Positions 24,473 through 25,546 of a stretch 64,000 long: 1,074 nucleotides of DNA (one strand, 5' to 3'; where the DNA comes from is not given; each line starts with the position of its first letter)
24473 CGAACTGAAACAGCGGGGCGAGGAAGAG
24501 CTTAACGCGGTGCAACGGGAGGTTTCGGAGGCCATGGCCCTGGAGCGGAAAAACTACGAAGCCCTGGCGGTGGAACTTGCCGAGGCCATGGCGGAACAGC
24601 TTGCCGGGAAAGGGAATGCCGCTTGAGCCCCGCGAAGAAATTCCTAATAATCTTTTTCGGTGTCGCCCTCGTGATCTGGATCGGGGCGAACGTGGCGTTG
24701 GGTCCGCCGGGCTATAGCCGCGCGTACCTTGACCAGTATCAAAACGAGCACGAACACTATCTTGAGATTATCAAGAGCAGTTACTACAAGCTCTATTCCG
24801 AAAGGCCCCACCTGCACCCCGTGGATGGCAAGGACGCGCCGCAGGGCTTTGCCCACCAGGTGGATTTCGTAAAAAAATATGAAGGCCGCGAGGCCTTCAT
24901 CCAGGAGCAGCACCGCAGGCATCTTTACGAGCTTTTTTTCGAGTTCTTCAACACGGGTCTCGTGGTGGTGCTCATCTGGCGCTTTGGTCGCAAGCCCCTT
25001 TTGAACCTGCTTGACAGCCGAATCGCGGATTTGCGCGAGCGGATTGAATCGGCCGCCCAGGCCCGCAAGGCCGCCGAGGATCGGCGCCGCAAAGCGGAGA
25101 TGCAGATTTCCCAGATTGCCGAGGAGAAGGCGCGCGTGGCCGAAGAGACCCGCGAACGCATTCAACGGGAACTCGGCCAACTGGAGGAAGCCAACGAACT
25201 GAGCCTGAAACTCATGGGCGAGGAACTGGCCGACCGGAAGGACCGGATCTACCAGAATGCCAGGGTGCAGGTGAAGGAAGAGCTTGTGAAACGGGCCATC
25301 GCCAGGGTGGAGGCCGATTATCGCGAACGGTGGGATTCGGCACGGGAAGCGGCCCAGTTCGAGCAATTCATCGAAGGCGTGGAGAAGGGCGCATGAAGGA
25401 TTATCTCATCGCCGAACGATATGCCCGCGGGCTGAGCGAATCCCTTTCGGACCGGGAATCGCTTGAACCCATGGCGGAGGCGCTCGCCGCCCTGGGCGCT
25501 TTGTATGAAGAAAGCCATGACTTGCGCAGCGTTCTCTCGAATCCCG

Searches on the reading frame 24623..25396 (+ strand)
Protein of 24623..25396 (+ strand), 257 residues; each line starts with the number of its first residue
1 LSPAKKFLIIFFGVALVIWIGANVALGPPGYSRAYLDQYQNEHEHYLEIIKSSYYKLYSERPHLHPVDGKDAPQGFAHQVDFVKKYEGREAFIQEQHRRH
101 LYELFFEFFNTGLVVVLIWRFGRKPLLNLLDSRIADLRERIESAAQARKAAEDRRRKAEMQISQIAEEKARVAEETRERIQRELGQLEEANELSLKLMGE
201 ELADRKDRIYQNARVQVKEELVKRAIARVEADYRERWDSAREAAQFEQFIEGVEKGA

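Call 10: search_protein_families(library=pfam, proteins=[window:24623-25396:+], max_evalue=0.001)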
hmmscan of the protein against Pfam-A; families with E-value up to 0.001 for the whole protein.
window:24623-25396:+ (257 aa): 2 families
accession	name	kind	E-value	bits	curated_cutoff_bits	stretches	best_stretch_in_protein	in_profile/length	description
PF00430.23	ATP-synt_B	-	3.2e-05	24.5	28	1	109-231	7-129/132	ATP synthase B/B' CF(0)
PF05405.19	Mt_ATP-synt_B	-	0.00099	19.2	21.7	0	112-238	24-147/163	Mitochondrial ATP synthase B chain precursor (ATP-synt_B)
